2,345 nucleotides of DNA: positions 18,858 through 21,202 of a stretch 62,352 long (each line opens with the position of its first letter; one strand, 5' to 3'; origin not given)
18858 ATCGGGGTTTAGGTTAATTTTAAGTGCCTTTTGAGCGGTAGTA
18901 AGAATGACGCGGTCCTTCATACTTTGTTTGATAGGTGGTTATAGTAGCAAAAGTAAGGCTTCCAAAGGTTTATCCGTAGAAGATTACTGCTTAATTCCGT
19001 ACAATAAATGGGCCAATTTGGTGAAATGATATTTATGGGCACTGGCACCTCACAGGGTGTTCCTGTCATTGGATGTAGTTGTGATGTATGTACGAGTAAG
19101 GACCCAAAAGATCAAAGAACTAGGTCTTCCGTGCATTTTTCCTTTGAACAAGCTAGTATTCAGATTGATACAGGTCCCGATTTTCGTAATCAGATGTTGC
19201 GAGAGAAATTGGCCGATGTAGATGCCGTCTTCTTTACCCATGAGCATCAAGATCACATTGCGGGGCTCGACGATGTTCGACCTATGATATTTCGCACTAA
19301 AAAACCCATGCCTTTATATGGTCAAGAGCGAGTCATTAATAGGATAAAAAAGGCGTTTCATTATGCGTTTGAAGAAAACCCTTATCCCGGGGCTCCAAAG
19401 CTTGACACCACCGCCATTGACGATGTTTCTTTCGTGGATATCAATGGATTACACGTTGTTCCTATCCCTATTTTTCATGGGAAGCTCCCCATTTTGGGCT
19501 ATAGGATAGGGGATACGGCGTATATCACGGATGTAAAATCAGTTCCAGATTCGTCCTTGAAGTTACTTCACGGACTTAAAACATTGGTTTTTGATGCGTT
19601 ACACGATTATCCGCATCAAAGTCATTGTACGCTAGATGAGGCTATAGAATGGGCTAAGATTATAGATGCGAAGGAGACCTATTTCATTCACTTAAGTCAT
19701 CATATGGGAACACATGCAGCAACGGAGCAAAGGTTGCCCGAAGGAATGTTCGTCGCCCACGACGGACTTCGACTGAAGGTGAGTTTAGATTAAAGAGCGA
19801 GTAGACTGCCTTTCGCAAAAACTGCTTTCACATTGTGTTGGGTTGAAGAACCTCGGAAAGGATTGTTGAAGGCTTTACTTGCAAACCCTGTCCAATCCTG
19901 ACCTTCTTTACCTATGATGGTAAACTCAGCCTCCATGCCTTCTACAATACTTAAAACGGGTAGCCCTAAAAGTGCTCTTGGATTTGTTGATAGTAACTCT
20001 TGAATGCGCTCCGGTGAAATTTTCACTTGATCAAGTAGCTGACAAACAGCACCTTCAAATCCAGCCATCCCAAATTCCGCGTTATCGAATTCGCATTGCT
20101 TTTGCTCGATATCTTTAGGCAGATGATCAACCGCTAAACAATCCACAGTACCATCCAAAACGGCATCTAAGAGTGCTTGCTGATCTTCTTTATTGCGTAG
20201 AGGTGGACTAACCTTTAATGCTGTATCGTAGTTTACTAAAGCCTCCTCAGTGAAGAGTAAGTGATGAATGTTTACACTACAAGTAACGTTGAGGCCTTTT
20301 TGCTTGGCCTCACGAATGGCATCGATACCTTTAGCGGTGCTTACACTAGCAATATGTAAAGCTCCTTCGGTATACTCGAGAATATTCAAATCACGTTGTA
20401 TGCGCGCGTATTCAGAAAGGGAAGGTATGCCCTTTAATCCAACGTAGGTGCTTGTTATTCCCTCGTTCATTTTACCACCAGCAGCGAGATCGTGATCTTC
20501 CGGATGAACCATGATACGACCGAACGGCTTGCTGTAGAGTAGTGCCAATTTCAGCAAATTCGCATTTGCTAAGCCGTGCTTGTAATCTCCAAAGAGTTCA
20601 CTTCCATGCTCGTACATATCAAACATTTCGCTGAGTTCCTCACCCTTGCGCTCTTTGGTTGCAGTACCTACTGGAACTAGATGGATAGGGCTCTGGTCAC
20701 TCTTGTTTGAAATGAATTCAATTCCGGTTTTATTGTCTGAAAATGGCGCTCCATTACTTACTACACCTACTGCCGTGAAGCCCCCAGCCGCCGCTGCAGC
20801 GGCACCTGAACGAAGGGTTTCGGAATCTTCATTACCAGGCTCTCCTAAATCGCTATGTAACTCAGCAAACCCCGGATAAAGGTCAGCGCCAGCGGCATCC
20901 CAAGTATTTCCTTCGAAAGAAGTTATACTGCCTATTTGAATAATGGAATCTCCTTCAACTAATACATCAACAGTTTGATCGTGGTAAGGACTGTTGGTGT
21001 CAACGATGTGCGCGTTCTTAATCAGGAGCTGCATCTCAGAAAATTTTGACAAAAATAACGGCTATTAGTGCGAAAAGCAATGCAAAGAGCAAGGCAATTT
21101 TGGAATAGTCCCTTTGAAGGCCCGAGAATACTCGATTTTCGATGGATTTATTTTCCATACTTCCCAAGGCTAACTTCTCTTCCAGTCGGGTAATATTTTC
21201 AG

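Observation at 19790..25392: Seven-gene translationally coupled operon: DUF456, mini-ABC ATPase, MacB-type permease, two CxxC secreted paralogs, BatA_N protein and an atypical dihydroorotase (candidate metal-acquisition/zinc-sparing system)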

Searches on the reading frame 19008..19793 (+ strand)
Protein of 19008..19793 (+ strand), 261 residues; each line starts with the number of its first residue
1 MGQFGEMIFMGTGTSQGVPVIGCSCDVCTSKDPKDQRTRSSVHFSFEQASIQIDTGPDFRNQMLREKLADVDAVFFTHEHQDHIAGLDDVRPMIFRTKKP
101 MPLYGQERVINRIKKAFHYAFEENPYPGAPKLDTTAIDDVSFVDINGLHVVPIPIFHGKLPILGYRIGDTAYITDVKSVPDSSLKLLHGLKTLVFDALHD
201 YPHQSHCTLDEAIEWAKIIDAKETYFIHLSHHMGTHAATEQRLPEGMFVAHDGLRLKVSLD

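Call 77: search_protein_families(library=pfam, proteins=[window:19008-19793:+], max_evalue=0.0001)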
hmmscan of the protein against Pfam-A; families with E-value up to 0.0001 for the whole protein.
window:19008-19793:+ (261 aa): 2 families
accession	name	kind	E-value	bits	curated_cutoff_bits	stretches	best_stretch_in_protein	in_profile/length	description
PF12706.13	Lactamase_B_2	-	7.1e-36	124.1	27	1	51-228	3-199/200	Beta-lactamase superfamily domain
PF00753.33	Lactamase_B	-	1e-06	29.2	22.7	1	53-91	20-64/196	Metallo-beta-lactamase superfamily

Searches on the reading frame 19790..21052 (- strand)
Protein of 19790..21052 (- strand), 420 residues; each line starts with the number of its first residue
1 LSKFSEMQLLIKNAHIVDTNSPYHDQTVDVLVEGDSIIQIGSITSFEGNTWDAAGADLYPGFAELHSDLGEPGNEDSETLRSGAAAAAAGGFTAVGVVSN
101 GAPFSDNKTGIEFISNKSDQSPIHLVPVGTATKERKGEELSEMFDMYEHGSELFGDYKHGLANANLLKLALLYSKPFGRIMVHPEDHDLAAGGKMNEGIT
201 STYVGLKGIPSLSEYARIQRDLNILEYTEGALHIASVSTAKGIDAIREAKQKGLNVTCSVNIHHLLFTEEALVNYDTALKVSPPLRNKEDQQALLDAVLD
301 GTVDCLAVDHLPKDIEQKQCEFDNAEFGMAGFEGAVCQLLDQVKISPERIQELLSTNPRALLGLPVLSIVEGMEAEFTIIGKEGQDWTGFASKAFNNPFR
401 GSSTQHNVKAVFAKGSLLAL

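Call 3: search_protein_families(library=pfam, proteins=[window:19790-21052:-], max_evalue=0.1)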
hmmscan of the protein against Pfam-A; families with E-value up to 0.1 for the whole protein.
window:19790-21052:- (420 aa): 1 family
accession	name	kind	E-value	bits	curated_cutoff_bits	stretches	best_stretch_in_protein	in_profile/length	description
PF01979.26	Amidohydro_1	-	1.4e-07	31.6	25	1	250-417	195-344/345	Amidohydrolase family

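Call 4: search_protein_families(library=ncbifam, proteins=[window:19790-21052:-], max_evalue=0.1)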
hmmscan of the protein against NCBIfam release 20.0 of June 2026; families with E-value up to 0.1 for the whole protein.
window:19790-21052:- (420 aa): 41 families (the best 25 are shown)
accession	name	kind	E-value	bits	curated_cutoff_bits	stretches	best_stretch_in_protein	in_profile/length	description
NF006845.0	PRK09357.2-6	equivalog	2.7e-90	303.1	728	1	7-417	1-423/428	dihydroorotase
NF006836.0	PRK09357.1-1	equivalog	1.8e-85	287.2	538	1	14-417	3-422/432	dihydroorotase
TIGR00857.1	pyrC_multi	subfamily_domain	3.5e-85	286.5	279.05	1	27-418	5-408/412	dihydroorotase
NF006841.0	PRK09357.2-2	equivalog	4.4e-84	282.6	640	1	11-404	2-402/421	dihydroorotase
NF006837.0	PRK09357.1-2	equivalog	2.5e-82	276.7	575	1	7-417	1-420/428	dihydroorotase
NF006842.0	PRK09357.2-3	equivalog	1.1e-81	274.8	695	1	8-418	2-437/440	dihydroorotase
NF006558.0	PRK09059.1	equivalog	1.4e-79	267.6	645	1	8-415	4-423/430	dihydroorotase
NF006843.0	PRK09357.2-4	equivalog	1.6e-76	257.9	786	1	7-415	1-416/431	dihydroorotase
NF006844.0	PRK09357.2-5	equivalog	2.5e-74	250.8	701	1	8-416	3-417/422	dihydroorotase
NF005614.0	PRK07369.1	equivalog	9.2e-74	248.7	456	1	11-388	6-389/419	dihydroorotase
NF006839.0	PRK09357.1-4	equivalog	1.3e-70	238.1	576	1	9-417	2-418/422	dihydroorotase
NF005791.0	PRK07627.1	equivalog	5.4e-67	226.6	442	1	7-416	1-419/425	dihydroorotase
NF006838.0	PRK09357.1-3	equivalog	1.4e-64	218.6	644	1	7-416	1-418/423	dihydroorotase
NF006268.0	PRK08417.1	equivalog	6.3e-55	186.9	499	1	10-417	2-402/406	metal-dependent hydrolase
NF002668.0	PRK02382.1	equivalog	9.5e-44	149.8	452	1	10-385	2-375/436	dihydroorotase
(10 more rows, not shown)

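Call 26: search_solved_structures(query=window:19790-21034:-, max_evalue=1e-20, show_alignments=3)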
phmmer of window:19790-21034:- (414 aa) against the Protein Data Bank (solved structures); distinct sequences matched with E-value up to 1e-20: 11.
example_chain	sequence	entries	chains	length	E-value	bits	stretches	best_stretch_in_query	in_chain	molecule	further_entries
2z00_A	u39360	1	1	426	2.4e-63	217.8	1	3-395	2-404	Dihydroorotase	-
3mpg_A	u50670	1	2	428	1.2e-61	212.3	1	20-399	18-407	Dihydroorotase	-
4yiw_A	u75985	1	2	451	1.3e-61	212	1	20-399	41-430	Dihydroorotase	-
3gri_A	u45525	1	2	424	2e-60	208.2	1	4-402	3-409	Dihydroorotase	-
3d6n_A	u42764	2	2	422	6.7e-60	206.4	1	2-395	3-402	Dihydroorotase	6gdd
6gde_A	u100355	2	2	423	6.7e-60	206.4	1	2-395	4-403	Dihydroorotase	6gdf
1xrf_A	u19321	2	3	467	9.6e-60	205.9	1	2-395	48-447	Dihydroorotase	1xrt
4bjh_A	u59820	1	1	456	5.4e-59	203.5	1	2-395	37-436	DIHYDROOROTASE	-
8hfd_A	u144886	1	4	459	9.2e-28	100.6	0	190-374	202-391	Allantoinase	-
3e74_A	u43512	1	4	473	1.4e-27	100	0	190-374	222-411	Allantoinase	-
3hm7_A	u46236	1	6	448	5.8e-26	94.7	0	202-388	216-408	Allantoinase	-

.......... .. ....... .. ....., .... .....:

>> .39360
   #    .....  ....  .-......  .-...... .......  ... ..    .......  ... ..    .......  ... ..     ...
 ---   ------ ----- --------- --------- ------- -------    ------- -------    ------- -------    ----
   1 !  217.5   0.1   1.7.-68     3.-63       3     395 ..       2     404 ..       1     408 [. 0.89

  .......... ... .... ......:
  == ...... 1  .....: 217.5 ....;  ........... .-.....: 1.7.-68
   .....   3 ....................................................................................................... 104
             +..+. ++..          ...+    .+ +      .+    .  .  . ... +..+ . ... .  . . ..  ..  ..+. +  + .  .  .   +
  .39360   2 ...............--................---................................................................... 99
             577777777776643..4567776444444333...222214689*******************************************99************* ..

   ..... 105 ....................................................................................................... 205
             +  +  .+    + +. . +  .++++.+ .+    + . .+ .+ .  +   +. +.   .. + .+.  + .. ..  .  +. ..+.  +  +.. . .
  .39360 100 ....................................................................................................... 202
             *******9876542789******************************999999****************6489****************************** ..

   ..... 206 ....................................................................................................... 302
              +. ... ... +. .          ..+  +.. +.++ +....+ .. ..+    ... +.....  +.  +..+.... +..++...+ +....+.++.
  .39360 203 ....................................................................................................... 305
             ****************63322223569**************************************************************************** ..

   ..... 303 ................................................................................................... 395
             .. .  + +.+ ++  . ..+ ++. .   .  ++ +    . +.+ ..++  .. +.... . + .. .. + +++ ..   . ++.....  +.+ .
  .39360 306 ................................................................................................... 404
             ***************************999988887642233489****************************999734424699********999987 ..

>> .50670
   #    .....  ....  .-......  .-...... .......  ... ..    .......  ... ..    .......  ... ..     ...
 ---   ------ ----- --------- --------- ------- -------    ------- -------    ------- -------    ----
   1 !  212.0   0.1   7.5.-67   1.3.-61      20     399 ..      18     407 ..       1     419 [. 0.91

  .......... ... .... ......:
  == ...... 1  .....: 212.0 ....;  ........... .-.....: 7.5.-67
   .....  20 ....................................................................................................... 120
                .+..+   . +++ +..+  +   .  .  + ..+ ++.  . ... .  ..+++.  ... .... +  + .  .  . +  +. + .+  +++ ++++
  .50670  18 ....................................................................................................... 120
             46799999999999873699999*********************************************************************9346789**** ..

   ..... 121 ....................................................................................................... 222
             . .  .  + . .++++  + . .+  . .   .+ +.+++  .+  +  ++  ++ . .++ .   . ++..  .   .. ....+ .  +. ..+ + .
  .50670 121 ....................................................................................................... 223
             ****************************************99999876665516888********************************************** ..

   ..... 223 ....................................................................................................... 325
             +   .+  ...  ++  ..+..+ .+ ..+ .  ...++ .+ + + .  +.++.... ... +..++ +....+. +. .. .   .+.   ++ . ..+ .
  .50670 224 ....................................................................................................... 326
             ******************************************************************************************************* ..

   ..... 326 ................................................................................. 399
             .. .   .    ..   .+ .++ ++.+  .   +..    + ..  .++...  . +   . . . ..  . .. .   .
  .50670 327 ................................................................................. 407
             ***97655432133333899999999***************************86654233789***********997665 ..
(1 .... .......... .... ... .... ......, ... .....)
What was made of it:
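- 19790..21034 (-): g7: dihydroorotase-family protein with degenerate metal and substrate sites. It is a core Bacteroidota gene and the true start is the ATG at 21034. Call 4 for family assignment, call 26 for residue comparison with solved DHOases.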

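Call 27: find_homologous_proteins(query=window:19790-21034:-, max_evalue=1e-30)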
Query window:19790-21034:- (414 aa): 1548 proteins with E <= 1e-30 among 8000 candidates; the best 120 are listed.
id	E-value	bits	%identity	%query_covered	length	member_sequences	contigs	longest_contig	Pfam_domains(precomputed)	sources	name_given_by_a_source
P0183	9.2e-268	906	97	100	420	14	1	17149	PF12890.14,PF01979.27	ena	-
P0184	2.1e-238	809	86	100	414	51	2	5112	PF12890.14,PF01979.27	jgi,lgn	jgi:dihydroorotase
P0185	2.3e-238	809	85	100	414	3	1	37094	PF12890.14,PF01979.27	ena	-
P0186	3.7e-237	805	85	100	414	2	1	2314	PF12890.14,PF01979.27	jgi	-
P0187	1.2e-212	724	76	100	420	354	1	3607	PF12890.14,PF01979.27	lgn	-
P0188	3.3e-207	706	74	100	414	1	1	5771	PF12890.14,PF01979.27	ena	-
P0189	5.8e-207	706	74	100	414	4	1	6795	PF12890.14,PF01979.27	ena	-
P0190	1.8e-206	704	74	100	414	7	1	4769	PF12890.14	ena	-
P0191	2.9e-183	628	67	100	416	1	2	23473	PF12890.14,PF01979.27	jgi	jgi:dihydroorotase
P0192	6.2e-183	626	68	100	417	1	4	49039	PF12890.14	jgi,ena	-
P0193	6.3e-183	626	68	100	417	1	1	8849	PF12890.14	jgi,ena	-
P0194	1.0e-181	622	68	100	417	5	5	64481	PF12890.14,PF01979.27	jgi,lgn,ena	-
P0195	2.3e-181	621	67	100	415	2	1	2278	PF12890.14,PF01979.27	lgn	-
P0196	8.4e-181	619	68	100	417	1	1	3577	PF12890.14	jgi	-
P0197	8.8e-181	619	68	100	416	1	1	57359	PF12890.14,PF01979.27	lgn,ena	-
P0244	4.8e-102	360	46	100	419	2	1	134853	PF12890.14,PF01979.27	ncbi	ncbi:MAG: dihydroorotase [Schleiferiaceae bacterium]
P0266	1.4e-91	326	41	100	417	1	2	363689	PF12890.14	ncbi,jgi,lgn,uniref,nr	ncbi:dihydroorotase [Flavobacterium degerlachei]|jgi:dihydroorotase|uniref:Dihydroorotase n=1 Tax=Fl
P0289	5.5e-90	320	40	99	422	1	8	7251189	PF12890.14,PF01979.27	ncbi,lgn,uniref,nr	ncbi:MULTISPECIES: dihydroorotase [Sphingobacterium]|uniref:Dihydroorotase n=1 Tax=Sphingobacterium 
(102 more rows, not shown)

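Call 28: find_encoding_contigs(protein=P0266, flank=9000, max_places=1)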
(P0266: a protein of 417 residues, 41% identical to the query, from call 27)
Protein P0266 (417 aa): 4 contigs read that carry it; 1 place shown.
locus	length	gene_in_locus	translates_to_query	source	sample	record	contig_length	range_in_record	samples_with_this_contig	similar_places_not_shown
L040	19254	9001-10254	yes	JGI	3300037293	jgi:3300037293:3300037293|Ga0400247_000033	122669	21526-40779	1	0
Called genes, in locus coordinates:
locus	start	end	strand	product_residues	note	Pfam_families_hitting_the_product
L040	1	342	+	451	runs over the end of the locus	PF00535:Glycos_transf_2, PF13641:Glyco_tranf_2_3, PF13632:Glyco_trans_2_3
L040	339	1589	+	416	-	PF25062:ARM_TT21_N (weak), PF19413:YaiO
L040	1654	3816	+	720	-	PF16126:DUF4838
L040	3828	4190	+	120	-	PF00072:Response_reg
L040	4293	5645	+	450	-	PF00270:DEAD, PF04851:ResIII (weak), PF00271:Helicase_C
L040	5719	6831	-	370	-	PF08450:SGL (faint), PF10282:Lactonase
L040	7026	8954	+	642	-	PF07584:BatA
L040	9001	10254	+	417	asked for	PF12890:DHOase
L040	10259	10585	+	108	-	-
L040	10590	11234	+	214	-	PF00756:Esterase (faint), PF02230:Abhydrolase_2, PF03959:FSH1 (weak), PF00561:Abhydrolase_1 (weak)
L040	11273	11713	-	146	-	-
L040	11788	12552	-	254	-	PF00753:Lactamase_B, PF23023:Anti-Pycsar_Apyc1, PF12706:Lactamase_B_2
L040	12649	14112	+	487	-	-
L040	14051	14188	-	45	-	-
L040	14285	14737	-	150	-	PF08534:Redoxin, PF00578:AhpC-TSA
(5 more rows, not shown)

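Call 29: find_encoding_contigs(protein=P0289, flank=9000, max_places=1)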
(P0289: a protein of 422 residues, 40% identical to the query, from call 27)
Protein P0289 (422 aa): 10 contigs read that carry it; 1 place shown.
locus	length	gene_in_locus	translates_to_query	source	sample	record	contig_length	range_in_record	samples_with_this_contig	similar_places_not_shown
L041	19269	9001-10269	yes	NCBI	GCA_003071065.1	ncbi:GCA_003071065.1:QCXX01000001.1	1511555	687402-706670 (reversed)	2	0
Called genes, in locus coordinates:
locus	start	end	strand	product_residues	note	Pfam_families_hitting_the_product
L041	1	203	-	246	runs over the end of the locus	-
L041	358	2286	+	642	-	PF13424:TPR_12 (faint), PF07730:HisKA_3, PF02518:HATPase_c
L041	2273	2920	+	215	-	PF00072:Response_reg, PF00196:GerE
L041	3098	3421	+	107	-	-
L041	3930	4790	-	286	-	PF17827:PrmC_N (weak), PF00398:RrnaAD (weak), PF05971:Methyltransf_10 (weak), PF05175:MTS, PF06325:PrmA, PF13847:Methyltransf_31, PF08241:Methyltransf_11, PF13649:Methyltransf_25, +6 more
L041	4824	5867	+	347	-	PF00383:dCMP_cyt_deam_1, PF14437:MafB19-deam (weak), PF01872:RibD_C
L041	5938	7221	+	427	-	PF11013:DUF2851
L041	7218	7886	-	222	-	PF12796:Ank_2 (weak), PF00023:Ank (weak), PF13637:Ank_4 (weak), PF00023:Ank (weak), PF12796:Ank_2, PF13637:Ank_4, PF13857:Ank_5 (weak), PF00023:Ank (weak), +2 more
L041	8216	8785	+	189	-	PF02441:Flavoprotein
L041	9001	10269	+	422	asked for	PF12890:DHOase, PF01979:Amidohydro_1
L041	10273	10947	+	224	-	-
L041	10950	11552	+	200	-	PF13858:DUF4199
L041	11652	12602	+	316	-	PF00535:Glycos_transf_2, PF10111:Glyco_tranf_2_2, PF13641:Glyco_tranf_2_3 (weak)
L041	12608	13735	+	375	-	PF13439:Glyco_transf_4, PF00534:Glycos_transf_1, PF13692:Glyco_trans_1_4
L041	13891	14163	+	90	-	-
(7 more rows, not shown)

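Call 30: find_encoding_contigs(protein=P0244, flank=9000, max_places=1)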
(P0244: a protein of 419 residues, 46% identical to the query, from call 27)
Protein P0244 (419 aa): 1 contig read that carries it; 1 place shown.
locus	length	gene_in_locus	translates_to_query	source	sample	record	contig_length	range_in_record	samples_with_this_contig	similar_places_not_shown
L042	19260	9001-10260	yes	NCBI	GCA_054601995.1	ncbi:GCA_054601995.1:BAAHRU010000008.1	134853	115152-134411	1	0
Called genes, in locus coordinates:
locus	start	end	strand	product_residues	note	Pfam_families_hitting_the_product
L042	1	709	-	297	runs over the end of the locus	PF03190:Thioredox_DsbH, PF00085:Thioredoxin, PF13098:Thioredoxin_2, PF13899:Thioredoxin_7, PF13905:Thioredoxin_8 (faint)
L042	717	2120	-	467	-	PF00282:Pyridoxal_deC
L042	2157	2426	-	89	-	-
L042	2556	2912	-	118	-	PF13380:CoA_binding_2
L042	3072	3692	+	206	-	PF02463:SMC_N (weak), PF00005:ABC_tran, PF13304:AAA_21 (faint)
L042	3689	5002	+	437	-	-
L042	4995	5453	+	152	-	-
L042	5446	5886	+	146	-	-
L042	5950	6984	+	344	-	PF12146:Hydrolase_4 (weak)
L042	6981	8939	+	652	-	PF07584:BatA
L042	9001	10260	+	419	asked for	PF01979:Amidohydro_1 (faint), PF12890:DHOase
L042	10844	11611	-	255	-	PF23023:Anti-Pycsar_Apyc1, PF00753:Lactamase_B, PF12706:Lactamase_B_2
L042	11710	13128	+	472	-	-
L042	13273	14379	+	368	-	PF00149:Metallophos, PF12850:Metallophos_2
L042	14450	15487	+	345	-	PF25539:Bestrophin_2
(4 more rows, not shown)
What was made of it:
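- Closest known: Bacteroides Bat aerotolerance proteins. Different: Its consistent partner in Flavobacteriales is the DHOase-like gene (calls 28, 30).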
